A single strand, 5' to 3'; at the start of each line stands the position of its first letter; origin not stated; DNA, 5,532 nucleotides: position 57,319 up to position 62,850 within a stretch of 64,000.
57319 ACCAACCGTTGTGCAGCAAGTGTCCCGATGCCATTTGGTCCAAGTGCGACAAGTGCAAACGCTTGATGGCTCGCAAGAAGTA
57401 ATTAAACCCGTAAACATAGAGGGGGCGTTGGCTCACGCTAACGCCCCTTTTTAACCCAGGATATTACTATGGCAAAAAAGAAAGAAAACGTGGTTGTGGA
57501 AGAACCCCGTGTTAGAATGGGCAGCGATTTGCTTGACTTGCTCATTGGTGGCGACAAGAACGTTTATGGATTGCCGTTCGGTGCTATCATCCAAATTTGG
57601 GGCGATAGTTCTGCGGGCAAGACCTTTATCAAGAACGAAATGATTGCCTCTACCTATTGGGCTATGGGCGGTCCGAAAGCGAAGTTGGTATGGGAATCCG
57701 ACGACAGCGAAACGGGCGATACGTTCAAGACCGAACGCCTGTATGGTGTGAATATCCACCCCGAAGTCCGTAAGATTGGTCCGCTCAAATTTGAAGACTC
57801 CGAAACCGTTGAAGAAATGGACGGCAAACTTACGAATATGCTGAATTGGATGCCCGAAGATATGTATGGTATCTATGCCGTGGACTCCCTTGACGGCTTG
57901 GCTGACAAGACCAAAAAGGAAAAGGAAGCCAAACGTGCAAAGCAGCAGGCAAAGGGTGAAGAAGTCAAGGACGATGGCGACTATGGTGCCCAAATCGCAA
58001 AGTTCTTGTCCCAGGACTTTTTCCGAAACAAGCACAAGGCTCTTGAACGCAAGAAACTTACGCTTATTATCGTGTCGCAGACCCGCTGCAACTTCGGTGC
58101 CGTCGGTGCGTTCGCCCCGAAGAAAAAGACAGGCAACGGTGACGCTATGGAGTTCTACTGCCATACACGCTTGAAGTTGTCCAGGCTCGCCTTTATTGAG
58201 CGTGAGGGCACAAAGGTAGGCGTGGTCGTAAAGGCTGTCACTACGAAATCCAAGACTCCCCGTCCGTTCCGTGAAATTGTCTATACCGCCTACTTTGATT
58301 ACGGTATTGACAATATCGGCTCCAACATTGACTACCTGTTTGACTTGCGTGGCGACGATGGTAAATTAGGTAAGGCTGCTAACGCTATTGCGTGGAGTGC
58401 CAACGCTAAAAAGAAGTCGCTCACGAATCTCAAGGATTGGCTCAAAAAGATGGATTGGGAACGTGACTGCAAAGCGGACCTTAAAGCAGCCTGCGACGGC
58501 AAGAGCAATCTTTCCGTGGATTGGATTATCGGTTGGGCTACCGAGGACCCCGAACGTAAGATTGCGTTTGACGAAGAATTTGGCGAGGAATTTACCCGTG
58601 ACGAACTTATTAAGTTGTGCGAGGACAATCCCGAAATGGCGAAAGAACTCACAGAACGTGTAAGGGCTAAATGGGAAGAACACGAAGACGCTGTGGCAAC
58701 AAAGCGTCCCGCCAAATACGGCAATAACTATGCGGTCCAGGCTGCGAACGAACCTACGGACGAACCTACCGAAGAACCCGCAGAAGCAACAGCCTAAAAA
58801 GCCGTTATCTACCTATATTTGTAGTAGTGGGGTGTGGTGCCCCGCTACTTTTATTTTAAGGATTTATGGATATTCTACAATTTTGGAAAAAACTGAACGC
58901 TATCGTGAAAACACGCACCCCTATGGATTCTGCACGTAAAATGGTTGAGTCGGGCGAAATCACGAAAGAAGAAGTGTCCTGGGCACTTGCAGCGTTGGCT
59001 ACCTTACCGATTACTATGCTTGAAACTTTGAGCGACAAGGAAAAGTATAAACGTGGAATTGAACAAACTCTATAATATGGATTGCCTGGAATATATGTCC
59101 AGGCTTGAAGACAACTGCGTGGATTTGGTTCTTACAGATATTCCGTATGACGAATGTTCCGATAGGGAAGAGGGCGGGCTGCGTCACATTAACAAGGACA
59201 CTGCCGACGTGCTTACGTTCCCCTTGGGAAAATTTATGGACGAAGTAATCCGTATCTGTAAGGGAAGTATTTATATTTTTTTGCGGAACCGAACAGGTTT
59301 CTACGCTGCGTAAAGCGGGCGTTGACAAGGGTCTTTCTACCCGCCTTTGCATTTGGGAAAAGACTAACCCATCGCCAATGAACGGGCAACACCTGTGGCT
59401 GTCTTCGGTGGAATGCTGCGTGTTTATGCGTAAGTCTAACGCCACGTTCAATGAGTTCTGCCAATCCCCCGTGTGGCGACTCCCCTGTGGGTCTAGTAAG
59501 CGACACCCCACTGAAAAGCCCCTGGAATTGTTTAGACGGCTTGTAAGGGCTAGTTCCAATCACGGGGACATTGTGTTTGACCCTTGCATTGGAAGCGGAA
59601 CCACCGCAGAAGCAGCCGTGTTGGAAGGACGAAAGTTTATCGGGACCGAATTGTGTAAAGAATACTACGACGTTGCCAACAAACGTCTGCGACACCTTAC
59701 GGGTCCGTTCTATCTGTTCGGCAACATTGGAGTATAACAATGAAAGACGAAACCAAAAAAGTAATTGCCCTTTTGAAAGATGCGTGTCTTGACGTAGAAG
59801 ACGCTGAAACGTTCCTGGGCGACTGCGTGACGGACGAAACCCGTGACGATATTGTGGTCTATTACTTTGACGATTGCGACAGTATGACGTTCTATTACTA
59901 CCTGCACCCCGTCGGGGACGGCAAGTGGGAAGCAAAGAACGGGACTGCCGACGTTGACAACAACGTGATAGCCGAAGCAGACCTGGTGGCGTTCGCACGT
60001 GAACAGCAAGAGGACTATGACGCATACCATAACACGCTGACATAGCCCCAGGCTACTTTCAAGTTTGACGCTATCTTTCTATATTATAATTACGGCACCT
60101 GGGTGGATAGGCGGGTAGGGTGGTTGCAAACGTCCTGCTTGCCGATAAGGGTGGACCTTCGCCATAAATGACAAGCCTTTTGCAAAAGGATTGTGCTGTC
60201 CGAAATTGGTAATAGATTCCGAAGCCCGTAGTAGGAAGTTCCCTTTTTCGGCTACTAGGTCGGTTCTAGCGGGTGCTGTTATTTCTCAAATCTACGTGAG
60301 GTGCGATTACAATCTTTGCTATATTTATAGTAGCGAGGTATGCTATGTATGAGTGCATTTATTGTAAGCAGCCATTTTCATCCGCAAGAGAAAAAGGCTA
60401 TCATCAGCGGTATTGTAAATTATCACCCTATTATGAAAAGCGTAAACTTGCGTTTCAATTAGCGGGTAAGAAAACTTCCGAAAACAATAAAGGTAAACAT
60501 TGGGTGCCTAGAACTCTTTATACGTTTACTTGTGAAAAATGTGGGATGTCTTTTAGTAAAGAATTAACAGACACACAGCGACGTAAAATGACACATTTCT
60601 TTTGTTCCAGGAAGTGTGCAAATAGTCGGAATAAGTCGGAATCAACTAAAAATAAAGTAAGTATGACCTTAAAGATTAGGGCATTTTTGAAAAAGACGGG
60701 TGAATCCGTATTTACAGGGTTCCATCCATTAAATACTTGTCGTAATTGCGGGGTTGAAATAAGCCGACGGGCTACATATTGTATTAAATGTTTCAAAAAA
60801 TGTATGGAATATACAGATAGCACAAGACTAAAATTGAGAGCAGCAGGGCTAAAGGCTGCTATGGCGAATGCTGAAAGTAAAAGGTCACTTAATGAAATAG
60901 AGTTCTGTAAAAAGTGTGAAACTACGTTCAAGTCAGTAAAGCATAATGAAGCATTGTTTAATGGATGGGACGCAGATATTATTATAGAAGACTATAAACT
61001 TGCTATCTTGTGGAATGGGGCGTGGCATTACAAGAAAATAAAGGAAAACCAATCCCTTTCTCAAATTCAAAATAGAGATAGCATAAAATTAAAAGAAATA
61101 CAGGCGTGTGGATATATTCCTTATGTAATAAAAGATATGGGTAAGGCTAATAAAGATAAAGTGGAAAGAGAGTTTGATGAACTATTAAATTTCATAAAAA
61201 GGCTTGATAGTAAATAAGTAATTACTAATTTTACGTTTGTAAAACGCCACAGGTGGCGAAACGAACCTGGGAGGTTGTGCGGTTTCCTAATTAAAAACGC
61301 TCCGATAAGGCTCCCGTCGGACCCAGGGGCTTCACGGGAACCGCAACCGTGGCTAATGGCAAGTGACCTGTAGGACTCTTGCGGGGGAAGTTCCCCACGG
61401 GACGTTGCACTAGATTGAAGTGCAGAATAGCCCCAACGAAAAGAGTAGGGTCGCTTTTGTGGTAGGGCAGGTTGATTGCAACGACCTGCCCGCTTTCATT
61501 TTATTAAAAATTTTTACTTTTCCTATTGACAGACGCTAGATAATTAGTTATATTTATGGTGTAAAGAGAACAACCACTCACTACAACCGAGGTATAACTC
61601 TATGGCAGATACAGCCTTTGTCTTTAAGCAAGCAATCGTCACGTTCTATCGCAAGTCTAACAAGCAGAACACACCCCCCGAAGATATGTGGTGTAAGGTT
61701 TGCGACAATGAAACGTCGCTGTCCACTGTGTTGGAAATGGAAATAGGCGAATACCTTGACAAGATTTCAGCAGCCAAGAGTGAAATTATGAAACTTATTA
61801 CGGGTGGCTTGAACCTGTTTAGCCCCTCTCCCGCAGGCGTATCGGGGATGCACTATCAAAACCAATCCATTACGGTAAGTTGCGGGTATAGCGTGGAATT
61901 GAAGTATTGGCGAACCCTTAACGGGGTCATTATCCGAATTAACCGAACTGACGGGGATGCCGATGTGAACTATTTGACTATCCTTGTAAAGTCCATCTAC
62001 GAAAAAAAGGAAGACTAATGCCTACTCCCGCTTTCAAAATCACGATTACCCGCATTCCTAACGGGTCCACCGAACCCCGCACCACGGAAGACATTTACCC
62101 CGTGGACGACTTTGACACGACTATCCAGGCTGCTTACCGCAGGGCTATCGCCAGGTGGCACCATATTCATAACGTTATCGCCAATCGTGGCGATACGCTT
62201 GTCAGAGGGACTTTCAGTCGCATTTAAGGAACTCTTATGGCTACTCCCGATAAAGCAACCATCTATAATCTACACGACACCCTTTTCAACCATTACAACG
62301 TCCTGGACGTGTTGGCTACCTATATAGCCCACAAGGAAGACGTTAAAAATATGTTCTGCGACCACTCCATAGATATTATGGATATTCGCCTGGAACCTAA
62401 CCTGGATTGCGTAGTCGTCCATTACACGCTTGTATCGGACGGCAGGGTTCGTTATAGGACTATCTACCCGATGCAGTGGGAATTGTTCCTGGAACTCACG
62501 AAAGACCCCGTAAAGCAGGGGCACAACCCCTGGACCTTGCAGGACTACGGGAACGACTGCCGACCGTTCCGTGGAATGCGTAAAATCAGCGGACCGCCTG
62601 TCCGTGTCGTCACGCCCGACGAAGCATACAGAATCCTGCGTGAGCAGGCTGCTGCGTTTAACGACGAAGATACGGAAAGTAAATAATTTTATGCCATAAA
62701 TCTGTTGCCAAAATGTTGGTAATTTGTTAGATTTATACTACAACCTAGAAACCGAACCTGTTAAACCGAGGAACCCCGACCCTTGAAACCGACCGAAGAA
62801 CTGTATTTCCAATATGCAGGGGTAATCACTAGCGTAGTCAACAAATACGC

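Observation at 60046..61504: Self-contained unit of promoter, ~186-nt structured RNA, AT-rich endonuclease gene, ~200-nt related structured RNA and terminator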

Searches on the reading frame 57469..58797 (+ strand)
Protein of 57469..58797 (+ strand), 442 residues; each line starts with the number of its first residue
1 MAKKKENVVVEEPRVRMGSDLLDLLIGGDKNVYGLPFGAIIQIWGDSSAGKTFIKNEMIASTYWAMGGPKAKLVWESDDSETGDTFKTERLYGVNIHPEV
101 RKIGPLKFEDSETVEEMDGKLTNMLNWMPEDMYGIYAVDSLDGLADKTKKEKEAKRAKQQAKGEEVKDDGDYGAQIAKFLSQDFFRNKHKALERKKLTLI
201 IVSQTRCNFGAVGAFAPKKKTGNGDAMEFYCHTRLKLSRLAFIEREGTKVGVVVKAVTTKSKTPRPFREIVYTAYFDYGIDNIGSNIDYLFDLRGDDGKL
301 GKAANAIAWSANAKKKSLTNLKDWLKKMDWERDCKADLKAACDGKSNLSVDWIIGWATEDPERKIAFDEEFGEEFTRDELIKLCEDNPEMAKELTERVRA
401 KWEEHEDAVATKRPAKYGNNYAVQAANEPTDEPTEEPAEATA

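Call 15: search_protein_families(library=phrogs, proteins=[window:57469-58797:+], max_evalue=0.01)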
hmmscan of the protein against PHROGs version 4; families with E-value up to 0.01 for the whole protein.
window:57469-58797:+ (442 aa): 3 families
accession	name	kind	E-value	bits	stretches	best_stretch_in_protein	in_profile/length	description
phrog_97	-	other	1.5e-27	98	2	5-239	40-253/506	UvsX-like recombinase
phrog_9666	-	unknown function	1.4e-09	37.7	1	105-305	537-730/779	-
phrog_8337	-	DNA, RNA and nucleotide metabolism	2.1e-09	38.2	1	8-237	43-239/273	DNA repair protein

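Call 16: find_related_loci(query=window:57469-58797:+, collection=viral_contigs, flank=10000)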
Query window:57469-58797:+ (442 aa) in viral_contigs; peptide patterns used: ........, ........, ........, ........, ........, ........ (x = any residue, [..] = any of these).
10 stretches matched a pattern; 10 encode a relative of the query (tblastn E <= 1e-3); 10 distinct loci.
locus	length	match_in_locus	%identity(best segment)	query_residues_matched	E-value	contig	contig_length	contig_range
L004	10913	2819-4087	94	1-423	0e+0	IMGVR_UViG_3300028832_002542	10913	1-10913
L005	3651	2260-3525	94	1-422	0e+0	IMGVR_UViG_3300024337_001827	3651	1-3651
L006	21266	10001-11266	94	1-422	0e+0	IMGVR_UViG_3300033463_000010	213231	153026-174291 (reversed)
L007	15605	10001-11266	94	1-422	0e+0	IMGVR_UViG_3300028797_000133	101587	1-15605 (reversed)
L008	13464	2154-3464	79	1-440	0e+0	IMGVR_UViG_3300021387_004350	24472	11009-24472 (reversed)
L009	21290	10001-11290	77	2-439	0e+0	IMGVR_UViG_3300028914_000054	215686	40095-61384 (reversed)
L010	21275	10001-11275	76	1-427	0e+0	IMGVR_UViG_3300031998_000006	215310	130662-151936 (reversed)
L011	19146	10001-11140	77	52-440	0e+0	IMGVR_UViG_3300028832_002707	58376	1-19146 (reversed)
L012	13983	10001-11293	66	1-425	0e+0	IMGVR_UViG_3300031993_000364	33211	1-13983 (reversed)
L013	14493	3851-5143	66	1-425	0e+0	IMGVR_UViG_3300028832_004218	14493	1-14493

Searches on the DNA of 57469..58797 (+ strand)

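Call 35: search_rna_families(source=L008, start=3690, end=3965, threshold=evalue, max_evalue=10, show_alignments=5)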
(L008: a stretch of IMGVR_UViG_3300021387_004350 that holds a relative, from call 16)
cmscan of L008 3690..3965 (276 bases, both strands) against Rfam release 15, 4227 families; matches with E-value up to 10: 1.
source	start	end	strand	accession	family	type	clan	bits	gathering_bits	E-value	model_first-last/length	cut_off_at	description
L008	3695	3774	+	RF02151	MIMT1_1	Gene; lncRNA;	-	13.9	45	2.1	1-88/88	no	MER1 repeat containing imprinted transcript 1 conserved region 1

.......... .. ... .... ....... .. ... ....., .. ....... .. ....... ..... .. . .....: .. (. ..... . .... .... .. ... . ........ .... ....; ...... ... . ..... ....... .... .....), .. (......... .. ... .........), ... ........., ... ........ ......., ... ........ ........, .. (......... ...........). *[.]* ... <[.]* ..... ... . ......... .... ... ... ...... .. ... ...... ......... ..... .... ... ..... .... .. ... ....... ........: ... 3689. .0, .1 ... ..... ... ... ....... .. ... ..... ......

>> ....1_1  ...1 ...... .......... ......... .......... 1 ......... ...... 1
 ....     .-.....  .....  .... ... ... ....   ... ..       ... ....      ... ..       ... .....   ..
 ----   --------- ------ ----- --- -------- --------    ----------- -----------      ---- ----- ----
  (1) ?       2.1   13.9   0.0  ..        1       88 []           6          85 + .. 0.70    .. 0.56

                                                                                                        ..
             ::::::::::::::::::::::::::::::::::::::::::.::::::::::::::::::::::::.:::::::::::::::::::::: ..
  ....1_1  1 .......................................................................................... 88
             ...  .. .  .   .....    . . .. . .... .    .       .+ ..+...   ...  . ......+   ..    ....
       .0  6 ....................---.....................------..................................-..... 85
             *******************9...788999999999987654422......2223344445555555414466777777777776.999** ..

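Call 36: search_rna_families(source=L006, start=12230, end=12740, threshold=evalue, max_evalue=10, show_alignments=5)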
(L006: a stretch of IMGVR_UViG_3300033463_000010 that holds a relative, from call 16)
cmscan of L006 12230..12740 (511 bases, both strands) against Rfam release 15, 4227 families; matches with E-value up to 10: 3.
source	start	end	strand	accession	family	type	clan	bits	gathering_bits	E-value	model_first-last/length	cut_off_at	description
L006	12683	12736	+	RF01581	RUF6-5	Gene; sRNA;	-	15.4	70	3.2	1-156/156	no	Plasmodium RNA of unknown function RUF6-5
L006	12407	12510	+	RF00521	SAM_alpha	Cis-reg; riboswitch;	-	14.4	36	1.1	1-79/79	no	Alpha-proteobacteria SAM riboswitch aptamer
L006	12581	12722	+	RF00558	L20_leader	Cis-reg; leader;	-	13.2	58.7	9.3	1-127/127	no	Ribosomal protein L20 leader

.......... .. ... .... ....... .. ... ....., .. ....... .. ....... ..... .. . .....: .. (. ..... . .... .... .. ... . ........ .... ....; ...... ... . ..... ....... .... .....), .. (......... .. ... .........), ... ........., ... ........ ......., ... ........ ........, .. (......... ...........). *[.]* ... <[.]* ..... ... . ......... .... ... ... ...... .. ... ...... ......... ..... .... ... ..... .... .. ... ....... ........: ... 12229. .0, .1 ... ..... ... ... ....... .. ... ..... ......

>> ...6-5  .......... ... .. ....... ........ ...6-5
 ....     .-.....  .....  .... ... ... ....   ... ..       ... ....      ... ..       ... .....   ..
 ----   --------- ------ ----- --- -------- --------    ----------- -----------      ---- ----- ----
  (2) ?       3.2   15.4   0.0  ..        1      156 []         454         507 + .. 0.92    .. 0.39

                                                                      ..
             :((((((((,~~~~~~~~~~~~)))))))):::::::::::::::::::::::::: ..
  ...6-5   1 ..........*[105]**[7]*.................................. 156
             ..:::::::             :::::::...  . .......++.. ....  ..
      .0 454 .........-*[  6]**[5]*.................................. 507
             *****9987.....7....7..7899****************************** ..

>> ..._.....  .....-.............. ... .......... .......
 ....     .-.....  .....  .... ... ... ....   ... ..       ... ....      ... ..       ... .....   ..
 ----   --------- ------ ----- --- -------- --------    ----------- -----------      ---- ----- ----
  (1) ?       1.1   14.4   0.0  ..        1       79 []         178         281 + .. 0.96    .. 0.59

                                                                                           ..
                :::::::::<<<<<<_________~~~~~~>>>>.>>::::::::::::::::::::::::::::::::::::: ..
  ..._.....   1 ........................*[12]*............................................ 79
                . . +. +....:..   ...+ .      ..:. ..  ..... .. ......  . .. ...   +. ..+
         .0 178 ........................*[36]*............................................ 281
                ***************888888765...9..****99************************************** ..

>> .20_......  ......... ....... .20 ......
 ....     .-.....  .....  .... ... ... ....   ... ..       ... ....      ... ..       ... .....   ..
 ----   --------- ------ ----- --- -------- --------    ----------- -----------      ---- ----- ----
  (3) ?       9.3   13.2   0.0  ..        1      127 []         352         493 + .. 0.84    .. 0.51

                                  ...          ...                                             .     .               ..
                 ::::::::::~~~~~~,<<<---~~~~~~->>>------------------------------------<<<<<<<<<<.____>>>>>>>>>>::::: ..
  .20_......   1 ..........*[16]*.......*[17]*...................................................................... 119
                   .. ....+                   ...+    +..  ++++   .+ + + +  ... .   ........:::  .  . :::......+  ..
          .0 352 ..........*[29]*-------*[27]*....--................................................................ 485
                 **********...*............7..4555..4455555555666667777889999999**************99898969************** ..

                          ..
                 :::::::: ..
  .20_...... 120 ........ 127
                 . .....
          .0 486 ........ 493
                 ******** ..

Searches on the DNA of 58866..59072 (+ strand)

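Call 78: search_rna_families(source=L170, start=3255, end=3735, threshold=evalue, max_evalue=10, show_alignments=4)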
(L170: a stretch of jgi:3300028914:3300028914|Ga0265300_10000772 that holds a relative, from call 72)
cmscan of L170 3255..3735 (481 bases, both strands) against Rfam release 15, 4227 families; matches with E-value up to 10: 1.
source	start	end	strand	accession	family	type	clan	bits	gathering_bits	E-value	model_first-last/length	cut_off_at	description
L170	3301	3391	+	RF02109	DLEU2_5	Gene; lncRNA;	-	17.2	40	2.1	1-84/84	no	Deleted in lymphocytic leukemia 2 conserved region 5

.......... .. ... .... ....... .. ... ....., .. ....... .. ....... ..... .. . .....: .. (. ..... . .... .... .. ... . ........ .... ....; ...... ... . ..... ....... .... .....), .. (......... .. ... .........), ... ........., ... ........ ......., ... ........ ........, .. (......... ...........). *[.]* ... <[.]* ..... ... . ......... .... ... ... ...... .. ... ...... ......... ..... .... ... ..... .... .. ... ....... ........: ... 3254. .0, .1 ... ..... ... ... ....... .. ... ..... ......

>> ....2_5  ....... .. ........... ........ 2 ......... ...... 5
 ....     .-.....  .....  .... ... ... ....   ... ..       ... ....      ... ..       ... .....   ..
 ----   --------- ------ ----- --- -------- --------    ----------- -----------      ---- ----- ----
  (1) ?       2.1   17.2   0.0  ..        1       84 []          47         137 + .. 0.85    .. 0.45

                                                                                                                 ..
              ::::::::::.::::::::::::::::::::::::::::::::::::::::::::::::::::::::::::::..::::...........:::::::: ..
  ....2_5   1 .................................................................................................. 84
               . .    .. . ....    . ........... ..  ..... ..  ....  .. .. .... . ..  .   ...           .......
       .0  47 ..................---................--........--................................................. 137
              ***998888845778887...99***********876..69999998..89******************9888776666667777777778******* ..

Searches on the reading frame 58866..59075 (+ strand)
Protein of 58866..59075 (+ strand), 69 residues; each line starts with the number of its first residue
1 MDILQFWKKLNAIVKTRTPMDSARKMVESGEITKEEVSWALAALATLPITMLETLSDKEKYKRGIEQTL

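Call 15: search_protein_families(library=phrogs, proteins=[window:58866-59075:+], max_evalue=0.01)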
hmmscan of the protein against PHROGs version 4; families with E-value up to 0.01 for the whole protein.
window:58866-59075:+ (69 aa): 0 families

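Call 60: find_homologous_proteins(query=window:58866-59072:+, max_evalue=0.001)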
Query window:58866-59072:+ (69 aa): 14 proteins with E <= 0.001 among 15 candidates.
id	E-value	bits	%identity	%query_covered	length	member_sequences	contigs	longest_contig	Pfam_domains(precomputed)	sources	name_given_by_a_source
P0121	2.4e-36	139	100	100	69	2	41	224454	-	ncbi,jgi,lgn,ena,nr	ncbi:MAG: hypothetical protein IKT27_05875 [Clostridia bacterium]|jgi:hypothetical protein|nr:hypoth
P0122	6.5e-35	135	96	100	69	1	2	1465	-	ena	-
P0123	7.8e-35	135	97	100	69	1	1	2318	-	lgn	-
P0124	2.1e-34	133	96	100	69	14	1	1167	-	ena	-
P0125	2.5e-34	133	97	97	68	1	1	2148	-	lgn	-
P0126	1.2e-33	131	96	97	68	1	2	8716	-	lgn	-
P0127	1.5e-28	115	86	100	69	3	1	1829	-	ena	-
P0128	6.4e-26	107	84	91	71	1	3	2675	-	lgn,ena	-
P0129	7.4e-22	94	73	87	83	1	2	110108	-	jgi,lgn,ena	-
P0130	9.6e-22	93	79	84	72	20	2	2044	-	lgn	-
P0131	2.8e-19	86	71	86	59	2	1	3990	-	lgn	-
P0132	3.7e-19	85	71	84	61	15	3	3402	-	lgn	-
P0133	1.4e-17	80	69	80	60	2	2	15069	-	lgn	-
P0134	1.8e-17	80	67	80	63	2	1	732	-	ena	-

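Call 61: find_encoding_contigs(protein=P0121, flank=4000, max_places=10)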
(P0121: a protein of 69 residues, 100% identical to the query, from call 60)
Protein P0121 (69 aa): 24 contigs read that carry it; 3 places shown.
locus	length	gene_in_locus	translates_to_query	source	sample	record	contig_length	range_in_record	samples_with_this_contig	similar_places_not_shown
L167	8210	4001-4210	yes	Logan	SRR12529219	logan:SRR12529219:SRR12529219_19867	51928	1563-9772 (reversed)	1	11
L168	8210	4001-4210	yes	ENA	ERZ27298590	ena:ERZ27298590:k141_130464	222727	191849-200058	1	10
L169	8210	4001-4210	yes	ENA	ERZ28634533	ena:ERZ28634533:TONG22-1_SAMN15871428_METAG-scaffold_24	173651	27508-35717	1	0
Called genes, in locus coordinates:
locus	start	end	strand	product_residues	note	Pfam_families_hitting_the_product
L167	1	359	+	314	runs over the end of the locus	PF05496:RuvB_N (weak), PF13177:DNA_pol3_delta2, PF00004:AAA, PF13173:AAA_14 (weak), PF13401:AAA_22 (faint)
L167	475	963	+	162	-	-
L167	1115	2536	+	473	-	-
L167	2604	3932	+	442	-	PF00154:RecA_N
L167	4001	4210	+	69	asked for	-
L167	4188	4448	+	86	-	-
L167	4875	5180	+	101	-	-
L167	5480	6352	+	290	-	-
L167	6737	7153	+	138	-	-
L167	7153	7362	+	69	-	-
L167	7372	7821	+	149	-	-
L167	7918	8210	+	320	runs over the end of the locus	-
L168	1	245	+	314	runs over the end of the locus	PF05496:RuvB_N (weak), PF13177:DNA_pol3_delta2, PF00004:AAA, PF13173:AAA_14 (weak), PF13401:AAA_22 (faint)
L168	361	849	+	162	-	-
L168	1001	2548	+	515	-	-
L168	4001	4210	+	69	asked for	-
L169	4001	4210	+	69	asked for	-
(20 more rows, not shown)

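Call 72: find_encoding_contigs(protein=P0129, flank=3000, max_places=5)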
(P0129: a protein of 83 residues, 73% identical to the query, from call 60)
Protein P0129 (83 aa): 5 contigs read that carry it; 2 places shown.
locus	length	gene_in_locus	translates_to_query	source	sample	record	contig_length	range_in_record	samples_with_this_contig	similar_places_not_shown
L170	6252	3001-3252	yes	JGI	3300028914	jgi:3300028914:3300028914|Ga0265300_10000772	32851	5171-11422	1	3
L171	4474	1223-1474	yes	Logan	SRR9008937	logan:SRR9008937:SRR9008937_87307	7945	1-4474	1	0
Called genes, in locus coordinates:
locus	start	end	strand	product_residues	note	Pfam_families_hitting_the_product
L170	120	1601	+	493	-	-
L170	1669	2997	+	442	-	PF00154:RecA_N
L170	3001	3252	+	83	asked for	-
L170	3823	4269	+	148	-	-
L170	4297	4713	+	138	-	-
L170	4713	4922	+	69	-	-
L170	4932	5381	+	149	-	-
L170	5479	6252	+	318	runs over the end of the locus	-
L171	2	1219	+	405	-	?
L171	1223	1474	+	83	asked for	-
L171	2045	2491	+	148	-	-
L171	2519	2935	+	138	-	-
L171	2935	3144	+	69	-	-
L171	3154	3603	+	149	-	-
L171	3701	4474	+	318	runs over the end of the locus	-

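Call 73: find_encoding_contigs(protein=P0133, flank=3000, max_places=5)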
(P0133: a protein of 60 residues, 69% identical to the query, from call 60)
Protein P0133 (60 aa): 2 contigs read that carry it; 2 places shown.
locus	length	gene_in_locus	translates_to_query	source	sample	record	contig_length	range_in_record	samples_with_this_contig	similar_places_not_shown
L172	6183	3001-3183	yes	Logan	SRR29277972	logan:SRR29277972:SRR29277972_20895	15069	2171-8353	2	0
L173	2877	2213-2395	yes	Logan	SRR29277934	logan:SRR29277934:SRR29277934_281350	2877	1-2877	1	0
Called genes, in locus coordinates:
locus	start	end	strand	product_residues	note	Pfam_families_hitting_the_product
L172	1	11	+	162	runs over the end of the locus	-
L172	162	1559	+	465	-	-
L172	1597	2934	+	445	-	PF00154:RecA_N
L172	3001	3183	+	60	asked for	-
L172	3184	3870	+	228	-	PF01555:N6_N4_Mtase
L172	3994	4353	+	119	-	-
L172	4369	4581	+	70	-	-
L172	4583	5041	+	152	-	-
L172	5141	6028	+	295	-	-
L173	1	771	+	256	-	?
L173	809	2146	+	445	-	PF00154:RecA_N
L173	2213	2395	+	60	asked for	-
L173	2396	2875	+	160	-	?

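Call 74: find_encoding_contigs(protein=P0131, flank=3000, max_places=5)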
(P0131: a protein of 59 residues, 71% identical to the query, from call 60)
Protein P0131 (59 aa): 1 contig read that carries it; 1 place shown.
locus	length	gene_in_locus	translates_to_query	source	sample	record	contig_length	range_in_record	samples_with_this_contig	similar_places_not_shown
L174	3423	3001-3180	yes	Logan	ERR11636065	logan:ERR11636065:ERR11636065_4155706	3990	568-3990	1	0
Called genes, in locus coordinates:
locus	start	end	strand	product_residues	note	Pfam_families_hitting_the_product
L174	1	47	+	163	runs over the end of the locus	-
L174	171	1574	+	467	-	-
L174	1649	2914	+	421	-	PF00154:RecA_N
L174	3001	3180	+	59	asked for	-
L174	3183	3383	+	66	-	-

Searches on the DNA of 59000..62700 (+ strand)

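Call 7: search_dna_similar(query=window:59000-62700:+, collection=phages, mode=near, max_rows=30)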
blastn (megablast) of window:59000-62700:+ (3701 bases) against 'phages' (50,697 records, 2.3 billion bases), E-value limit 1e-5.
No match.
